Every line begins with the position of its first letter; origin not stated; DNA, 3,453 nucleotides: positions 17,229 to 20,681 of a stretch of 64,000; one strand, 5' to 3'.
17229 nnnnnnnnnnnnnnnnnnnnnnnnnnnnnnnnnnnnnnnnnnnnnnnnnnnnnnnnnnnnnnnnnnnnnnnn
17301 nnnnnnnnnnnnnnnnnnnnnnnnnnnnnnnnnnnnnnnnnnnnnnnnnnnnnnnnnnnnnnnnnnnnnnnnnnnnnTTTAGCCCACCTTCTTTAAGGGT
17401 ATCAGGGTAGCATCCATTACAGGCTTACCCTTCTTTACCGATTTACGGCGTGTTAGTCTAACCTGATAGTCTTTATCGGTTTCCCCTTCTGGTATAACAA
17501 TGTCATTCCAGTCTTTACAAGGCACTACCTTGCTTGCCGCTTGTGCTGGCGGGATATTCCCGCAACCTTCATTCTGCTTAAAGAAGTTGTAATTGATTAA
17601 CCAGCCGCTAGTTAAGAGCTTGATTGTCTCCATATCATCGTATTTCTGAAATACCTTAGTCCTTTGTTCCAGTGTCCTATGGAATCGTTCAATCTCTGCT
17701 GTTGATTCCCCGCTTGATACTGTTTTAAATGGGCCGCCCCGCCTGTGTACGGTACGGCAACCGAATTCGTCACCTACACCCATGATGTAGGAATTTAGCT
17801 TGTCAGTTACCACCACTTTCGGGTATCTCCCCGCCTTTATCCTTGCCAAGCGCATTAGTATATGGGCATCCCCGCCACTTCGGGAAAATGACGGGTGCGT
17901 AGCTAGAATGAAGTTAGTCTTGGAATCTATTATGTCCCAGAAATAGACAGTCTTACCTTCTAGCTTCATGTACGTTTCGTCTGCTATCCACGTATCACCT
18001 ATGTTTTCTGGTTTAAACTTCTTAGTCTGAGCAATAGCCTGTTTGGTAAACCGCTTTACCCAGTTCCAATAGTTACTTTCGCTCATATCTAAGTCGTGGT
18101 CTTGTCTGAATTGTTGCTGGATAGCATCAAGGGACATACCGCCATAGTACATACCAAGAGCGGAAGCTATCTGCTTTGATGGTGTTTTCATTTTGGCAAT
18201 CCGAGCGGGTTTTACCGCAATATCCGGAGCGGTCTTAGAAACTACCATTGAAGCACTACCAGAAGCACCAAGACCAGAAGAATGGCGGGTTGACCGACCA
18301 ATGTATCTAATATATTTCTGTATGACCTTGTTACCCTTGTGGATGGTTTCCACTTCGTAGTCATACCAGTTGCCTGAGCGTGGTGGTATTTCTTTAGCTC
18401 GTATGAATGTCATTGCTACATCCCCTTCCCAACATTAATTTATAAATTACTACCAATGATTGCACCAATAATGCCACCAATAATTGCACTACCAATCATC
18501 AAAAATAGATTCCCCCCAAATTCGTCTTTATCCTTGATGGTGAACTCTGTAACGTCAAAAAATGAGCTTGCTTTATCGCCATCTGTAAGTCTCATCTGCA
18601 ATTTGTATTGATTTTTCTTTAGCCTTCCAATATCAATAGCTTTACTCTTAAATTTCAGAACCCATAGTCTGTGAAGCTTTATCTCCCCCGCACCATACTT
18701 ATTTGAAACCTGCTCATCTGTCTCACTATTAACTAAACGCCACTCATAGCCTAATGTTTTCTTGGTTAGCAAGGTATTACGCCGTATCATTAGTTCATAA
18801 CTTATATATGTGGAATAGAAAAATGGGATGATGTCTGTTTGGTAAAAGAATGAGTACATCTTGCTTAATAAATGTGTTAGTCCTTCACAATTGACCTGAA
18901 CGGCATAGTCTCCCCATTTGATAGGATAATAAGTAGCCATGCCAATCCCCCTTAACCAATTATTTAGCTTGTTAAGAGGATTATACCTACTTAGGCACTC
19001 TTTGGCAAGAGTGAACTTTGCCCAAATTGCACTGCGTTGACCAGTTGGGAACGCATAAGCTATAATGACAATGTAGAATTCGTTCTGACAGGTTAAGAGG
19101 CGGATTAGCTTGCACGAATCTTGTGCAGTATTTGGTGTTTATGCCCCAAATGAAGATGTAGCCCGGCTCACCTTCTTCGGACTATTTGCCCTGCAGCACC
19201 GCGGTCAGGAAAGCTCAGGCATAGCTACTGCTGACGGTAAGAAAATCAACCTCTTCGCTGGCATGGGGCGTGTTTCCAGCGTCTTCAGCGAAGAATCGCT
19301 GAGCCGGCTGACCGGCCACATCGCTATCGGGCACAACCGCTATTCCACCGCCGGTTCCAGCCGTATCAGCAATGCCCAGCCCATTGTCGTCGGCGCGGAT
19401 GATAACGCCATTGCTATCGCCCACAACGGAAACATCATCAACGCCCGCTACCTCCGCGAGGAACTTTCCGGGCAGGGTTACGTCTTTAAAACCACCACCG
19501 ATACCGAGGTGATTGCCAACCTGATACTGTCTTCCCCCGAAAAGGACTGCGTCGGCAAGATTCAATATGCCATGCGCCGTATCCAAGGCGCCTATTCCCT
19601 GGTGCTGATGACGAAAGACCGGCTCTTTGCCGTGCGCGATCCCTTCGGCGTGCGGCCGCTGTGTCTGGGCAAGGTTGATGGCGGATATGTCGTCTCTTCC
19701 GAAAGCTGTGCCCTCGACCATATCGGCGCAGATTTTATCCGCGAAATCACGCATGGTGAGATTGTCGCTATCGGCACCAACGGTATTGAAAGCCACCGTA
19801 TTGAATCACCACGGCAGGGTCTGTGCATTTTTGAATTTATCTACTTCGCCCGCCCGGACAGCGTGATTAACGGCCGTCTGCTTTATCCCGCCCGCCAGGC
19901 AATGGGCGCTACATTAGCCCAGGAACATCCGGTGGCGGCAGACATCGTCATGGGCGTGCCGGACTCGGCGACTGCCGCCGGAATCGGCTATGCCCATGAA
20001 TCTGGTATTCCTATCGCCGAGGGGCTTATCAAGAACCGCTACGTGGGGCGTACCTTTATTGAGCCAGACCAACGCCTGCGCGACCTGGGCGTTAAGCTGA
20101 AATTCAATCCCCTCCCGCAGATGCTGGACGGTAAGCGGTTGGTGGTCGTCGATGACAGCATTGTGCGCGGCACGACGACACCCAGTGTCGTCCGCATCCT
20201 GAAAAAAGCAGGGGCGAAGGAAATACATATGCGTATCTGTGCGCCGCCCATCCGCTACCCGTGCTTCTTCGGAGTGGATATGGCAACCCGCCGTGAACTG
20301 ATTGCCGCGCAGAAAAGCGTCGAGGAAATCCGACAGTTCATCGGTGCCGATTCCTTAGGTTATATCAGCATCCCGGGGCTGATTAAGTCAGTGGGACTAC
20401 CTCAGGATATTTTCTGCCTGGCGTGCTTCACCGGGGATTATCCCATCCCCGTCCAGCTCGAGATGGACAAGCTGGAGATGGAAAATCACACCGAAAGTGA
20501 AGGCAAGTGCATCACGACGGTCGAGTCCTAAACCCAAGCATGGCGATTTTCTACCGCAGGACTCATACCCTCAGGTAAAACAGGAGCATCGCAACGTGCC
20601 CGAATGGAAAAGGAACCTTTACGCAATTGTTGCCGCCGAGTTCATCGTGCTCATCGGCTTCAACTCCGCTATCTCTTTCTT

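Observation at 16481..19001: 2.5-kb low-GC island bounded by 11-bp direct repeats, inserted into the 3' end of an alpha/beta-hydrolase gene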

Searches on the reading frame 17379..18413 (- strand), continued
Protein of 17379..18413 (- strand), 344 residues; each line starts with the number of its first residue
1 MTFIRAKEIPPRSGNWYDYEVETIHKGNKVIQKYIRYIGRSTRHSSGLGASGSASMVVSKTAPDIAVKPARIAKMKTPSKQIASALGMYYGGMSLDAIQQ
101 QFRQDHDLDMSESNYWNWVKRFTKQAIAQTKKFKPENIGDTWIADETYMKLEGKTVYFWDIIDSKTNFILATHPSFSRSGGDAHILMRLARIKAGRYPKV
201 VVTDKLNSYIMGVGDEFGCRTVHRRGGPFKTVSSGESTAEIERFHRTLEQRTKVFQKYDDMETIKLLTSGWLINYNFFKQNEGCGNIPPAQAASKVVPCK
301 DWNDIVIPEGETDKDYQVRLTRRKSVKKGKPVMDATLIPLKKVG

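Call 43: find_related_loci(query=A1, collection=metagenome_contigs, flank=3500)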
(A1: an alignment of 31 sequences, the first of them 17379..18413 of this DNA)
Query A1 (344 aa) in metagenome_contigs; peptide patterns used: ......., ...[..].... (x = any residue, [..] = any of these).
228 stretches matched a pattern; 132 encode a relative of the query (tblastn E <= 1e-3); the best 80 are kept; 80 distinct loci.
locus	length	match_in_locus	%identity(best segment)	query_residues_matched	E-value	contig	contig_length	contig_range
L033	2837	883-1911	75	1-344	0e+0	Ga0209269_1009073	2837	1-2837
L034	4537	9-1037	75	1-344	0e+0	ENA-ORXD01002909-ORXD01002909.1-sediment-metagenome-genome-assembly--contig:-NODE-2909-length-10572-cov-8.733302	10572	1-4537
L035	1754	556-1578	74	1-341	0e+0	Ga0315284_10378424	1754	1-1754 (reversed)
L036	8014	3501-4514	74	1-340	4e-171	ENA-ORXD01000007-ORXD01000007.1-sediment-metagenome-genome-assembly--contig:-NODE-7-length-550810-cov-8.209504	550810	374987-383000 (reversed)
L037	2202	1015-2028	73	1-342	0e+0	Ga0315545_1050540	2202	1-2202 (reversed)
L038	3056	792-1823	72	1-341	7e-179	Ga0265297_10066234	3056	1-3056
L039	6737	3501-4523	73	1-340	2e-169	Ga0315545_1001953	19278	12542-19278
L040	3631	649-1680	71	1-342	6e-176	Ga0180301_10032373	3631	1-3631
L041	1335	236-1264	70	1-344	0e+0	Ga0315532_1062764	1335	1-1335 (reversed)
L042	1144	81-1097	72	1-341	0e+0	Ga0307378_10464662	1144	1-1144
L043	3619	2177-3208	72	1-342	2e-172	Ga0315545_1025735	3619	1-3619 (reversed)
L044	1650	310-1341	71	1-342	9e-179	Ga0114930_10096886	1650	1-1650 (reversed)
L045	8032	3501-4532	72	1-341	6e-162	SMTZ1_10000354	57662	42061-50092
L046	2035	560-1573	71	1-340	1e-174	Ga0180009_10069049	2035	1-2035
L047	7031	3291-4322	72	1-341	3e-162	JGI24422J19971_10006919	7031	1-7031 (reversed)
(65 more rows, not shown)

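Call 52: search_solved_structures(query=window:17382-18413:-, max_evalue=0.01)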
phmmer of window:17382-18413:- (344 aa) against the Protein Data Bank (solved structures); distinct sequences matched with E-value up to 0.01: 0.
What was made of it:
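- Tried and rejected: No solved structure is related to the transposase by sequence (call 52).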

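Call 72: find_related_loci(query=A1, collection=viral_contigs, flank=5000)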
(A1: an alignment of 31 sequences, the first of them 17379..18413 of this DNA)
Query A1 (344 aa) in viral_contigs; peptide patterns used: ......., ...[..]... (x = any residue, [..] = any of these).
40 stretches matched a pattern, but none encodes a relative of the query by tblastn (E <= 1e-3).
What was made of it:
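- Tried and rejected: The transposase family is absent from IMG/VR (call 72).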

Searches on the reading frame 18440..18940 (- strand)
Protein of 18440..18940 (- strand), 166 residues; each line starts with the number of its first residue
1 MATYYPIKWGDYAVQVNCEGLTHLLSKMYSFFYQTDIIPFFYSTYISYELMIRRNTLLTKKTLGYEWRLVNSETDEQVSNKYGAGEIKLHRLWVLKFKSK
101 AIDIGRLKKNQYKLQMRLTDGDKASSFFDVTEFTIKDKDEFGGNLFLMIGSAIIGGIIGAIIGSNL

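Call 6: search_protein_families(library=pfam, proteins=[window:18440-18940:-], max_evalue=0.1)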
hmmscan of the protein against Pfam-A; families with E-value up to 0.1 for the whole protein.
window:18440-18940:- (166 aa): 0 families

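Call 7: search_protein_families(library=ncbifam, proteins=[window:18440-18940:-], max_evalue=0.1)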
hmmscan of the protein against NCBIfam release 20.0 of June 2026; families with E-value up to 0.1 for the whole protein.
window:18440-18940:- (166 aa): 0 families

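Call 8: search_protein_families(library=phrogs, proteins=[window:18440-18940:-], max_evalue=0.1)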
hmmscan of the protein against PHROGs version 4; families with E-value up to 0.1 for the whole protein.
window:18440-18940:- (166 aa): 0 families

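Call 9: search_protein_families(library=padloc, proteins=[window:18440-18940:-], max_evalue=0.1)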
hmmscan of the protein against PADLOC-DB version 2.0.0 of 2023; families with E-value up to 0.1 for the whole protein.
window:18440-18940:- (166 aa): 0 families
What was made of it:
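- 18440..18940 (-): Passenger gene ORF3, 166 aa, with a C-terminal hydrophobic segment. It occupies the upstream slot that is filled in every family member. No family hit (calls 6-9).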

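Call 36: search_protein_families(library=pfam, alignment_id=A2, max_evalue=0.01)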
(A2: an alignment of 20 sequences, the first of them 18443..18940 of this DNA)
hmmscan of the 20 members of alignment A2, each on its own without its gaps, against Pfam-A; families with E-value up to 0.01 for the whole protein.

A. member 1, window:18443-18940:- (166 aa): 0 families

B. families by the number of members that match (of 20 scanned): 1 family
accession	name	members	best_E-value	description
PF24431.1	DUF7554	1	0.0063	Family of unknown function (DUF7554)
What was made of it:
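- Tried and rejected: Pfam gives nothing for the 20 upstream ORFs of relatives that I scanned (call 36).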

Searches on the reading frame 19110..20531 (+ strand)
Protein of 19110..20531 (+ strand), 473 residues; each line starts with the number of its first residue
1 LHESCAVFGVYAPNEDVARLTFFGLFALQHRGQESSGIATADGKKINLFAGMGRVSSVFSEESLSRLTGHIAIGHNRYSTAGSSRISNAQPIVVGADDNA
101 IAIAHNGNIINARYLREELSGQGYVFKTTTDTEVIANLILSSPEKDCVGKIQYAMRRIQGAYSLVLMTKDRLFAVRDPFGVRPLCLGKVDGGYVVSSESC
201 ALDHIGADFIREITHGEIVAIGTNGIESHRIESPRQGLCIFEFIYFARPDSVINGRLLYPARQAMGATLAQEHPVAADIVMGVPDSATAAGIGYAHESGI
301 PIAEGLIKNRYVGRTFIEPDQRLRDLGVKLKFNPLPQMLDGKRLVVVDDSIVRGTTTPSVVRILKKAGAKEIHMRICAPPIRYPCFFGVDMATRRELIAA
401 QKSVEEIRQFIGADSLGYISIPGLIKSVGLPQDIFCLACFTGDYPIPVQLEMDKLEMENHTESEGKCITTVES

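Call 6: search_protein_families(library=pfam, proteins=[window:19110-20531:+], max_evalue=0.1)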
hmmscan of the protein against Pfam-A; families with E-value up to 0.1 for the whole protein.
window:19110-20531:+ (473 aa): 5 families
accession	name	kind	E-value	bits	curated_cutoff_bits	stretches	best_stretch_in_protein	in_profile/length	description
PF13522.11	GATase_6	-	3.2e-23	82.6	27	1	68-198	9-130/130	Glutamine amidotransferase domain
PF13537.11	GATase_7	-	7.8e-23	81.3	25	1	83-202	7-121/123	Glutamine amidotransferase domain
PF00156.33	Pribosyltran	-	1e-05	25.4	26.3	1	299-374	40-120/158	Phosphoribosyl transferase domain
PF13230.11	GATase_4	-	0.0014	18.1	23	1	67-141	69-139/272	Glutamine amidotransferases class-II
PF21571.2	ArgZ-like_C_1st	-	0.014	15.8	27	1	190-244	19-70/84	Arginine dihydrolase ArgZ-like, C-terminal, first region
